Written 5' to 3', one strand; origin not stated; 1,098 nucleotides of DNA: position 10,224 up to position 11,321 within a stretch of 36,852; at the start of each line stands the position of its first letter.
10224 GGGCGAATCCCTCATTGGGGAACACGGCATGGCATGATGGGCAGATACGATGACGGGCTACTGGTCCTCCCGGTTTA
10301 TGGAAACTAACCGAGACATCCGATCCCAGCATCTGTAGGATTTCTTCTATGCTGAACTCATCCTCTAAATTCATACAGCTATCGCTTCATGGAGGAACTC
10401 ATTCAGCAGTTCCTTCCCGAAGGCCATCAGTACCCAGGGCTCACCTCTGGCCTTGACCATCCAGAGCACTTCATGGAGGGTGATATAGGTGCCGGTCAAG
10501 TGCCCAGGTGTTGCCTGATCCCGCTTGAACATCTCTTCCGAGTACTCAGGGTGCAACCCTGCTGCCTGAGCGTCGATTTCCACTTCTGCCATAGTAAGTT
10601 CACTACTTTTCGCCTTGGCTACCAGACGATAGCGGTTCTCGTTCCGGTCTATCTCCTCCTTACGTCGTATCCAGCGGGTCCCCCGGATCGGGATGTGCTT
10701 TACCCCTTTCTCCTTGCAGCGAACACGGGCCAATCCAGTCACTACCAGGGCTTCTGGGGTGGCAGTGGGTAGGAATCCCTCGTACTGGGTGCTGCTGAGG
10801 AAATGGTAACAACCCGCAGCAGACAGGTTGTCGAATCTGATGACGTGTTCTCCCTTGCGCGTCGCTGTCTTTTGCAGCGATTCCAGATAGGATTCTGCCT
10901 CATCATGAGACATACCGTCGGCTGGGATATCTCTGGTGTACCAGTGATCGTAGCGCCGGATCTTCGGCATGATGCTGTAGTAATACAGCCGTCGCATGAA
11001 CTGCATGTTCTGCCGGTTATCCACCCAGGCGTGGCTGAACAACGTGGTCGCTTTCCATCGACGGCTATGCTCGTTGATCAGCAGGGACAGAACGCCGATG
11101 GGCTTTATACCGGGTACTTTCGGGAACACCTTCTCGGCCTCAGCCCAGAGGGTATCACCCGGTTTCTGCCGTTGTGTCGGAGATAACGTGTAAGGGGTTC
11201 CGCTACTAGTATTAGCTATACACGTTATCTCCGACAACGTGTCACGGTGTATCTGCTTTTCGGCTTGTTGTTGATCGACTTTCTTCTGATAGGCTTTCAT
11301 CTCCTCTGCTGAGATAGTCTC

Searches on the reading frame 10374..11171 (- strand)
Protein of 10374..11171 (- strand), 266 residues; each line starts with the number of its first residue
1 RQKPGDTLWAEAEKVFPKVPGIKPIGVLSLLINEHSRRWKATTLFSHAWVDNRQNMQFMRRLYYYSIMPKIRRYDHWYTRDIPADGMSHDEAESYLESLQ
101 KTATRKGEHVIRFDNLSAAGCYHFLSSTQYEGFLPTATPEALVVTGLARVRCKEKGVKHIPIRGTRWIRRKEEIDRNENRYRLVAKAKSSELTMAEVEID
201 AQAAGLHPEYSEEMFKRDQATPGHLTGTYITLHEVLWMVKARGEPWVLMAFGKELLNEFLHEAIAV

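Call 40: search_protein_representatives(protein=window:10374-11171:-)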
Query: 266 residues. Proteins with E-value up to 0.001 (for the whole library): 36; up to 1e-10: 9; up to 1e-30: 2. The best 36 are listed.
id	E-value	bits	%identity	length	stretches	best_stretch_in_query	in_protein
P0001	2.5e-179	610.5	100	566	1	1-266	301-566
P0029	2.5e-41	158.1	38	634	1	3-256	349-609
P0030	1.1e-28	116.6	34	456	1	2-262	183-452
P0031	6.7e-14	68.2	27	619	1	6-216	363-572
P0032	3.3e-13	65.9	29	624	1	3-241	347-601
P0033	4.2e-13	65.6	27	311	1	7-220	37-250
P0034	1.8e-12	63.5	28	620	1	7-206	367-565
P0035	2.2e-11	60.0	27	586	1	6-218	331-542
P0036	2.7e-11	59.7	26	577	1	1-215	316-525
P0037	4.4e-09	52.4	29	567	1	3-199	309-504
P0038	5.2e-09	52.2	27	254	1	8-223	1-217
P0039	1.2e-08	51.0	28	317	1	11-226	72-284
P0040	1.3e-08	50.8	30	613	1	8-216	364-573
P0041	2.0e-08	50.3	26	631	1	7-219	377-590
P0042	2.6e-08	49.9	27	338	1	7-243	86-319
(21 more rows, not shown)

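Call 42: search_protein_families(library=pfam, proteins=[P0029, P0031, P0032, P0034, P0035, P0036, P0040, P0041, P0033, P0042], max_evalue=0.01)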
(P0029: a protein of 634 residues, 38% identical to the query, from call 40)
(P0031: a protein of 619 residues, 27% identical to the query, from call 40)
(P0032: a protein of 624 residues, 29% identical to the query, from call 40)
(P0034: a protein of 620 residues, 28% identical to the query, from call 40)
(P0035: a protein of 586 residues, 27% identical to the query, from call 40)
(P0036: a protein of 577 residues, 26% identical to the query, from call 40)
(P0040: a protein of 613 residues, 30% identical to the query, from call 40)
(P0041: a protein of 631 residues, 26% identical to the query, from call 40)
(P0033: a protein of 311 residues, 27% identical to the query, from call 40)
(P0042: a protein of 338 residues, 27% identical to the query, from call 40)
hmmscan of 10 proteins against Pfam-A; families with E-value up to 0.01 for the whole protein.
P0029 (634 aa): 2 families
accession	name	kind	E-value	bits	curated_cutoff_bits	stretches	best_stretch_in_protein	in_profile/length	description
PF09250.16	Prim-Pol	-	6.9e-28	98.5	22.8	1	9-173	9-158/158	Bifunctional DNA primase/polymerase, N-terminal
PF08708.16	PriCT_1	-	1.4e-08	34.6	21.1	1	229-289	5-64/67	Primase C terminal 1 (PriCT-1)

P0031 (619 aa): 0 families

P0032 (624 aa): 1 family
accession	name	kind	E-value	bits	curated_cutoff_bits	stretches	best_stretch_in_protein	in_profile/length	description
PF01807.25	Zn_ribbon_DnaG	-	0.002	18.4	24.9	1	39-83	31-75/98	CHC2 zinc finger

P0034 (620 aa): 1 family
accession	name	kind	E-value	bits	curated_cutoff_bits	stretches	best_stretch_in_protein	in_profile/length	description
PF16793.10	RepB_primase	-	0.002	18.5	24.3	1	121-181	88-149/186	RepB DNA-primase N-terminal domain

P0035 (586 aa): 0 families

P0036 (577 aa): 1 family
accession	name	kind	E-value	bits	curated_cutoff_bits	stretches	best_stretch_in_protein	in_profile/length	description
PF09250.16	Prim-Pol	-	9.6e-41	140.3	22.8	1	24-170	11-158/158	Bifunctional DNA primase/polymerase, N-terminal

P0040 (613 aa): 1 family
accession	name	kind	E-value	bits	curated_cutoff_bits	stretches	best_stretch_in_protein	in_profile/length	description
PF09250.16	Prim-Pol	-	1.8e-20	74.4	22.8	1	13-185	1-158/158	Bifunctional DNA primase/polymerase, N-terminal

P0041 (631 aa): 1 family
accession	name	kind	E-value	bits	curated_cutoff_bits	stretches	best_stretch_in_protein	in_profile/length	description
PF23165.1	zf-C2H2_FBX41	-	0.0014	18.5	24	1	38-53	6-21/30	F-box only protein 41 C2H2 zinc finger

P0033 (311 aa): 0 families

P0042 (338 aa): 0 families

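Call 45: search_solved_structures(query=A3, max_evalue=10)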
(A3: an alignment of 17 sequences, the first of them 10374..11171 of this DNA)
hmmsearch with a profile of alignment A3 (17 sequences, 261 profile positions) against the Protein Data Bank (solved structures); distinct sequences matched with E-value up to 10: 1.
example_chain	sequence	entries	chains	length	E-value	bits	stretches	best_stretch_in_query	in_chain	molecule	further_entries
9ri9_B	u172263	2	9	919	0.32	13.7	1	27-97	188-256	NRC3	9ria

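Call 51: find_homologous_proteins(query=A3, max_evalue=0.00001)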
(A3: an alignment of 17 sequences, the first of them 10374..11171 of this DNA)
Query A3 (17 sequences) (266 aa, profile of the alignment): 4 proteins with E <= 0.00001 among 8000 candidates.
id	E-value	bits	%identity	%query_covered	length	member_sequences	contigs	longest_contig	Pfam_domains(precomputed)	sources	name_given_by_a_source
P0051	3.7e-90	320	26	74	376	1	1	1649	-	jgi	jgi:hypothetical protein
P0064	7.4e-83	296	24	79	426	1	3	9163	-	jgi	jgi:hypothetical protein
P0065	4.7e-80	287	24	79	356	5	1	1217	-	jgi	jgi:hypothetical protein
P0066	1.2e-33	135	29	38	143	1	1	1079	-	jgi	jgi:hypothetical protein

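Call 53: find_encoding_contigs(protein=P0064, flank=6000, max_places=3)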
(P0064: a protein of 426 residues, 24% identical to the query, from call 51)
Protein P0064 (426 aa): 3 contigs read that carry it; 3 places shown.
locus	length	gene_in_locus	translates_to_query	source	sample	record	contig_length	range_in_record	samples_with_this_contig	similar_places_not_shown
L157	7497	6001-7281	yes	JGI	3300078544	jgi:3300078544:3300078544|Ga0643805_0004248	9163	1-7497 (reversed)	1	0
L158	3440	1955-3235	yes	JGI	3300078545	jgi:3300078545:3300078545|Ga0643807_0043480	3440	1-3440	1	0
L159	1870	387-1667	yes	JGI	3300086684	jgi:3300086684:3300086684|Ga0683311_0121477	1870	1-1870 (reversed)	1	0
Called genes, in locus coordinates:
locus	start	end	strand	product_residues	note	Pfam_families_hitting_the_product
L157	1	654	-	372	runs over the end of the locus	PF05977:MFS_3, PF07690:MFS_1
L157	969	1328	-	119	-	-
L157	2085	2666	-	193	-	-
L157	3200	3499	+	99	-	-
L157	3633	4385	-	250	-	PF00665:rve, PF13610:DDE_Tnp_IS240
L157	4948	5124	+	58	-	-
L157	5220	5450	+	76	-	-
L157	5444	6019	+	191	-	-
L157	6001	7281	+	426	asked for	-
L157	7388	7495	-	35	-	?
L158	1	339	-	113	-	?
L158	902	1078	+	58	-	-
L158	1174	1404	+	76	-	-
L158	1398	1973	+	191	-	-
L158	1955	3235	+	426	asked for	-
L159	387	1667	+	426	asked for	-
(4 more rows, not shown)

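Call 58: find_encoding_contigs(protein=P0029, flank=6000, max_places=3)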
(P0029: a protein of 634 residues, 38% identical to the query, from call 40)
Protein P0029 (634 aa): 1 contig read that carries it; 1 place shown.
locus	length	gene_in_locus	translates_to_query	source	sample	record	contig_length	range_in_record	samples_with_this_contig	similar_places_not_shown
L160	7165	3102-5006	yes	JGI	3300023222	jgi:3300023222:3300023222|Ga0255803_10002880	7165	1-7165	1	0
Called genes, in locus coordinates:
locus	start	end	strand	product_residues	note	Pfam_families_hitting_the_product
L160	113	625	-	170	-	-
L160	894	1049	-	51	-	-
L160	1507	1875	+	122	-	-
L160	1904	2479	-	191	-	-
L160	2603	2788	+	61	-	PF12728:HTH_17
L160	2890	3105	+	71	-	-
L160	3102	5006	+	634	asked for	PF09250:Prim-Pol, PF08708:PriCT_1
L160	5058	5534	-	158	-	-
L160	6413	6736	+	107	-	-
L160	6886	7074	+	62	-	-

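Call 59: find_encoding_contigs(protein=P0030, flank=6000, max_places=3)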
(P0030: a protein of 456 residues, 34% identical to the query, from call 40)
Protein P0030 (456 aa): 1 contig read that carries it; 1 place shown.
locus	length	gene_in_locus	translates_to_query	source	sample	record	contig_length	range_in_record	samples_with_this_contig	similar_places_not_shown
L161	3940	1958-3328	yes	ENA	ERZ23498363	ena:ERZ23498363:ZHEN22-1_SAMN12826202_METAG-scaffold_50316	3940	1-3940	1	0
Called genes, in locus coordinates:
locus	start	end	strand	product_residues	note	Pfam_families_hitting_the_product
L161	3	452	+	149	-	?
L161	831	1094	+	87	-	-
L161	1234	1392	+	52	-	-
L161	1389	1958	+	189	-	PF16793:RepB_primase (weak)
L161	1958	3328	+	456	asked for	-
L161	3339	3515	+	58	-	-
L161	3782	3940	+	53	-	?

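Call 60: find_encoding_contigs(protein=P0032, flank=6000, max_places=3)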
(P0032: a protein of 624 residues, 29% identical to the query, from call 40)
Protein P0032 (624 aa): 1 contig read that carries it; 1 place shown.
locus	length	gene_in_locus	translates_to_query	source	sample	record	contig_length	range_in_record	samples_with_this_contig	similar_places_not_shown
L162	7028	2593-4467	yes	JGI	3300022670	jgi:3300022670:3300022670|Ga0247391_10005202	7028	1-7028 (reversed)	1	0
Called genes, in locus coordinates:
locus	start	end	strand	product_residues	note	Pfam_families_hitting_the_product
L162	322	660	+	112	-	-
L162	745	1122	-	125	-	-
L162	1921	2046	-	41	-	-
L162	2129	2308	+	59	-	PF01402:RHH_1 (weak)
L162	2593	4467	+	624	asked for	-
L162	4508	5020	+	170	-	-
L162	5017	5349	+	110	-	PF18563:TubC_N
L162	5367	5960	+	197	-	-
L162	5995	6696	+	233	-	-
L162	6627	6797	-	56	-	-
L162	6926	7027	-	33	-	?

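Call 65: predict_structure(protein=window:10374-11171:-)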
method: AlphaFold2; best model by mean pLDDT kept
length: 266 residues; sequences in the alignment: 1
mean_pLDDT: 35.9   pTM: 0.27
mean pLDDT of the five models: 35.9, 33.3, 32.7, 29.7, 27.3
residues with pLDDT >= 90: 0; 70-90: 4; 50-70: 39; < 50: 223
segments of 3 or more residues with pLDDT < 50: 1-93, 98-178, 220-266
pLDDT, mean of each block of 10 residues (from residue 1): 34 36 27 26 25 32 29 26 37 48 40 30 30 26 24 23 25 47 56 67 61 59 30 37 32 32 27
secondary structure, 60 per line:
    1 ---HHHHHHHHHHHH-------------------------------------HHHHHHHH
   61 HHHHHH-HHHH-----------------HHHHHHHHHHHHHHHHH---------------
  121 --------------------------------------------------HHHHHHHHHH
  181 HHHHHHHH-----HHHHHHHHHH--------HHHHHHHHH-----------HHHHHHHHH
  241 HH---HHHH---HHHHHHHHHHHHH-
elements in order: H4-15 H53-66 H68-71 H89-105 H171-188 H194-203 H212-220 H232-242 H246-249 H253-265

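Call 75: predict_structure(alignment_id=A3)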
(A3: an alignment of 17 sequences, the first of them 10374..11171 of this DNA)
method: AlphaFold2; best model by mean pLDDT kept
length: 266 residues; sequences in the alignment: 17
mean_pLDDT: 89.1   pTM: 0.84
mean pLDDT of the five models: 89.1, 88.6, 88.4, 88.2, 85.0
residues with pLDDT >= 90: 179; 70-90: 70; 50-70: 12; < 50: 5
segments of 3 or more residues with pLDDT < 50: 1-4
pLDDT, mean of each block of 10 residues (from residue 1): 64 95 92 94 90 93 95 96 90 95 96 94 97 97 97 79 92 78 89 90 93 87 93 88 81 86 52
secondary structure, 60 per line:
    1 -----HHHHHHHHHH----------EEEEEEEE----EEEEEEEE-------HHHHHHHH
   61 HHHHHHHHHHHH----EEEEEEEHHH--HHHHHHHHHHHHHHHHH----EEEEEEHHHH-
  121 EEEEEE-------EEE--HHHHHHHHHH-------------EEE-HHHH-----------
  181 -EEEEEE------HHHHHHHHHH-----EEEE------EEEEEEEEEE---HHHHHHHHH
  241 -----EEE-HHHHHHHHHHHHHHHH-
elements in order: H6-15 E26-33 E38-45 H53-72 E77-83 H89-105 E110-115 H116-119 E121-126 E134-136 H139-148 E162-164 H166-169 E182-187 H194-203 E209-212 E219-228 H232-240 E246-248 H250-265

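Call 77: fold_search(model_id=the predicted structure, library=pdb)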
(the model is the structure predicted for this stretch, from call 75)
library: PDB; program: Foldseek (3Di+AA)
matches with E <= 10: 582; with E <= 0.001: 0
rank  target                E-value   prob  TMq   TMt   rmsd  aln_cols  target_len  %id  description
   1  5ifn_B                1.0e-01  0.18  0.17  0.17  15.0       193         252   13  Human PSPC1 Homodimer (released 2017-08-09)
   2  3m7m                  1.2e-01  0.10  0.15  0.16  17.8       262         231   12  Crystal structure of monomeric hsp33 (released 2011-01-26)
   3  9miq_E                1.5e-01  0.13  0.15  0.18  16.2       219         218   10  Wild-type Coproheme Decarboxylase from Streptomyces Coelicolor in complex with Monovinyl, Monopropionate Deuteroheme (released 2025-10-22)
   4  7q4l_MODEL_1_A        1.7e-01  0.14  0.17  0.19  16.7       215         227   11  The solution structure of hsDND1 RRM12 bound to CUUAUUUG RNA (released 2022-05-04)
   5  5ifn_A                2.0e-01  0.14  0.17  0.17  15.1       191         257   14  Human PSPC1 Homodimer (released 2017-08-09)
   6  1b7f_A                2.2e-01  0.12  0.16  0.22  14.5       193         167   10  SXL-LETHAL PROTEIN/RNA COMPLEX (released 1999-05-03)
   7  1fxl_A                2.2e-01  0.12  0.16  0.22  14.7       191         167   14  CRYSTAL STRUCTURE OF HUD AND AU-RICH ELEMENT OF THE C-FOS RNA (released 2001-02-05)
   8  6owj_B                2.3e-01  0.11  0.16  0.17  15.5       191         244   13  Zn-mediated polymerization of human SFPQ (released 2020-02-05)
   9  9mhr_C                2.5e-01  0.08  0.14  0.16  17.2       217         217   10  G169L variant of Coproheme Decarboxylase from Streptomyces Coelicolor in complex with Monovinyl, Monopropionate Deuter (released 2025-10-22)
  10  9mhq_A                2.6e-01  0.08  0.15  0.17  17.2       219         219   10  G169V variant of Streptomyces coelicolor coproheme decarboxylase in complex with Monovinyl, Monopropionate Deuteroheme (released 2025-10-22)
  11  9mhq_C                2.6e-01  0.08  0.15  0.17  17.1       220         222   10  G169V variant of Streptomyces coelicolor coproheme decarboxylase in complex with Monovinyl, Monopropionate Deuteroheme (released 2025-10-22)
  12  4ed5_B                2.8e-01  0.10  0.16  0.22  14.7       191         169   14  Crystal structure of the two N-terminal RRM domains of HuR complexed with RNA (released 2012-05-23)
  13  9mhr_B                2.8e-01  0.07  0.14  0.17  17.2       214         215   11  G169L variant of Coproheme Decarboxylase from Streptomyces Coelicolor in complex with Monovinyl, Monopropionate Deuter (released 2025-10-22)
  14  2jzx_MODEL_1_A        3.0e-01  0.10  0.14  0.22  20.3       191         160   10  PCBP2 KH1-KH2 domains (released 2008-08-12)
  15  4wii_B                3.1e-01  0.11  0.16  0.17  14.9       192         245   14  HUMAN SPLICING FACTOR, CONSTRUCT 3 (released 2015-04-01)
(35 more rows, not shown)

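Call 79: fold_search(model_id=the predicted structure, library=viral)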
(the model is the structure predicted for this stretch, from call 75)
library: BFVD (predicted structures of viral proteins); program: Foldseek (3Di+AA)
matches with E <= 10: 827; with E <= 0.001: 0
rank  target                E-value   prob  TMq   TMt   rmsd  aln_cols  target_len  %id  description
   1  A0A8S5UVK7            6.9e-03  0.63  0.25  0.26  13.6       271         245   10  Replication-associated protein ORF2/G2P domain-containing protein [Siphoviridae sp. ctwfx1]
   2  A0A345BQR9            1.1e-02  0.80  0.29  0.23  14.5       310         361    3  (no name in the UniProt tables at hand)
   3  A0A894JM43            1.6e-02  0.66  0.30  0.27  14.4       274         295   11  (no name in the UniProt tables at hand)
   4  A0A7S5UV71            1.7e-02  0.60  0.31  0.24  16.0       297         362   13  (no name in the UniProt tables at hand)
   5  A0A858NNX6            3.8e-02  0.54  0.29  0.17  14.2       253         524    9  (no name in the UniProt tables at hand)
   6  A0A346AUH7            4.0e-02  0.69  0.28  0.25  11.3       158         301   10  (no name in the UniProt tables at hand)
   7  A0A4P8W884            4.0e-02  0.33  0.29  0.28  16.6       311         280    7  (no name in the UniProt tables at hand)
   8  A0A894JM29            4.7e-02  0.41  0.20  0.14   9.7       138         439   16  (no name in the UniProt tables at hand)
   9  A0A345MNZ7            7.6e-02  0.87  0.35  0.37   5.4       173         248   13  (no name in the UniProt tables at hand)
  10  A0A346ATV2            9.6e-02  0.35  0.31  0.30  16.9       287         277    9  (no name in the UniProt tables at hand)
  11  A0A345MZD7            1.0e-01  0.14  0.22  0.20  17.1       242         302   11  (no name in the UniProt tables at hand)
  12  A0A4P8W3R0            1.0e-01  0.06  0.12  0.08  20.6       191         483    9  (no name in the UniProt tables at hand)
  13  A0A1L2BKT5            1.1e-01  0.28  0.32  0.30  16.8       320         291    8  (no name in the UniProt tables at hand)
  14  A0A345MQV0            1.1e-01  0.60  0.31  0.31   6.2       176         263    8  (no name in the UniProt tables at hand)
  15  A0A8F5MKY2            1.2e-01  0.85  0.33  0.33   4.7       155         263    8  Replication initiator protein [Microvirus mar14]
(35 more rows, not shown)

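Call 80: search_protein_families(library=pfam, alignment_id=A3, max_evalue=5)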
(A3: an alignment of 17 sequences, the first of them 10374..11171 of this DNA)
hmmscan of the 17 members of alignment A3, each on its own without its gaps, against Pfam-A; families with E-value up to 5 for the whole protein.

A. member 1, window:10374-11171:- (266 aa): 1 family
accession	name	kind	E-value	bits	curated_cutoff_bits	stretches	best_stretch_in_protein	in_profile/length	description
PF14175.11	YaaC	-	0.074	12.9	27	1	186-241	96-146/307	YaaC-like Protein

B. families by the number of members that match (of 17 scanned): 6 families
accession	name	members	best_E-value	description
PF05412.18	Peptidase_C33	1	0.0026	Equine arterivirus Nsp2-type cysteine proteinase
PF21252.2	Glyco_hydro_109_C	1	0.032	Glycosyl hydrolase 109, C-terminal domain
PF14175.11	YaaC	1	0.074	YaaC-like Protein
PF06279.16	DUF1033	1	0.085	Protein of unknown function (DUF1033)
PF24518.1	Ig_CD22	1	0.17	B-cell receptor CD22-like, first Ig-like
PF21955.1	CarG-like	1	0.17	Carbapenem resistance protein CarG-like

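Call 81: search_protein_families(library=phrogs, alignment_id=A3, max_evalue=1)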
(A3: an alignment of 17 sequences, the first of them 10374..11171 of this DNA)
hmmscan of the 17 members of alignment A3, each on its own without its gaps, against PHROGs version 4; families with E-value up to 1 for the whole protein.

A. member 1, window:10374-11171:- (266 aa): 0 families

B. families by the number of members that match (of 17 scanned): 4 families
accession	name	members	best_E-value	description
phrog_12709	-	1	0.097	-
phrog_27543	-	1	0.19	-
phrog_12633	-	1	0.2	-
phrog_16599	-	1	0.35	-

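Call 82: find_encoding_contigs(protein=P0031, flank=5000, max_places=2)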
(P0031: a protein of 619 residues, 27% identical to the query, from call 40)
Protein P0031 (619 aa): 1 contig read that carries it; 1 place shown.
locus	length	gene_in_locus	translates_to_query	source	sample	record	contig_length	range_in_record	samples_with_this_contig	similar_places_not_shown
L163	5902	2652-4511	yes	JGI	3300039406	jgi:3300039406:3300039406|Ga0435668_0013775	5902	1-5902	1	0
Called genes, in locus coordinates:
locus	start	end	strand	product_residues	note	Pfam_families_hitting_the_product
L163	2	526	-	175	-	?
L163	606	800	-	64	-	-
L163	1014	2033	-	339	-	-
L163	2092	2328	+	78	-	PF12728:HTH_17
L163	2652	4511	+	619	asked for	-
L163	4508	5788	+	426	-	PF02689:Herpes_Helicase (faint), PF05970:PIF1, PF13191:AAA_16 (faint), PF13245:AAA_19, PF13604:AAA_30, PF01443:Viral_helicase1 (faint)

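Call 83: find_encoding_contigs(protein=P0036, flank=5000, max_places=2)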
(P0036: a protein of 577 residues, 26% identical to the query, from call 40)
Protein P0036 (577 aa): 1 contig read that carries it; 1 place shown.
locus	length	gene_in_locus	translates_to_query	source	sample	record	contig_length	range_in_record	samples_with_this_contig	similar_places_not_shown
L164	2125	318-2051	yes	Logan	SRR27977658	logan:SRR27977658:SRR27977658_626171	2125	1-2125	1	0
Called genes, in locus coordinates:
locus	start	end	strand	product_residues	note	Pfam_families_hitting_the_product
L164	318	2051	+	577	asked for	PF09250:Prim-Pol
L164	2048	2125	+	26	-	?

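Call 84: find_encoding_contigs(protein=P0040, flank=5000, max_places=2)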
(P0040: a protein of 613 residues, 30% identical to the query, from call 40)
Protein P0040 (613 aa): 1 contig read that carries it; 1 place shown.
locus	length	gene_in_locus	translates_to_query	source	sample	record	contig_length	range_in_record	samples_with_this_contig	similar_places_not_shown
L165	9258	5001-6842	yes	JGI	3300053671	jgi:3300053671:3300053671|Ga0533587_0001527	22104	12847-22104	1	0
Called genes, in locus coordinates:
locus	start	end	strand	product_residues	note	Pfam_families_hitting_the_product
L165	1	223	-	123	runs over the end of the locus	-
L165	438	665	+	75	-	PF01381:HTH_3, PF12844:HTH_19 (weak), PF13560:HTH_31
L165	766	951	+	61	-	-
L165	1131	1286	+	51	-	-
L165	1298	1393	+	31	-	-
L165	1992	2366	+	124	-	-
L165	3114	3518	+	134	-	-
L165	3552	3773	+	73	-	PF12728:HTH_17 (weak)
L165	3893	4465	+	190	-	-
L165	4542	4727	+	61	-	-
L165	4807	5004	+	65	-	-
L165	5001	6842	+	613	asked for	PF09250:Prim-Pol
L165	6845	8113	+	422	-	PF02689:Herpes_Helicase (faint), PF05970:PIF1, PF13191:AAA_16 (weak), PF13245:AAA_19, PF13604:AAA_30, PF01443:Viral_helicase1 (faint)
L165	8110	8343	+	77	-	-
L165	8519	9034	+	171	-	-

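Call 85: find_encoding_contigs(protein=P0041, flank=5000, max_places=2)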
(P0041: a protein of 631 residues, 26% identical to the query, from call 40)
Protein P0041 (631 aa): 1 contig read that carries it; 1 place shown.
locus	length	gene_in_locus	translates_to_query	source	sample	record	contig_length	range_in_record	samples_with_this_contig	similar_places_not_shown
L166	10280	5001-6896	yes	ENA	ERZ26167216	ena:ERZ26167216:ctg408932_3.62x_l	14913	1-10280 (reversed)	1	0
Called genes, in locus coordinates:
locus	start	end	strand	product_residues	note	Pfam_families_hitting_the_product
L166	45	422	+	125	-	PF00294:PfkB (weak)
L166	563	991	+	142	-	PF00294:PfkB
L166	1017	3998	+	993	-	PF00501:AMP-binding, PF13193:AMP-binding_C (weak), PF00550:PP-binding, PF01073:3Beta_HSD (faint), PF01370:Epimerase, PF07993:NAD_binding_4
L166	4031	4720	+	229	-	PF13489:Methyltransf_23, PF13847:Methyltransf_31 (weak), PF08241:Methyltransf_11, PF08242:Methyltransf_12, PF13649:Methyltransf_25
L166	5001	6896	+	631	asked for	-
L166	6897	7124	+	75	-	-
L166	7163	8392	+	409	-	PF02195:ParB_N, PF01555:N6_N4_Mtase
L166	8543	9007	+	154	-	PF11149:DUF2924, PF18755:RAMA, PF14267:DUF4357 (weak)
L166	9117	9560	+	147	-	-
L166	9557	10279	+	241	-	?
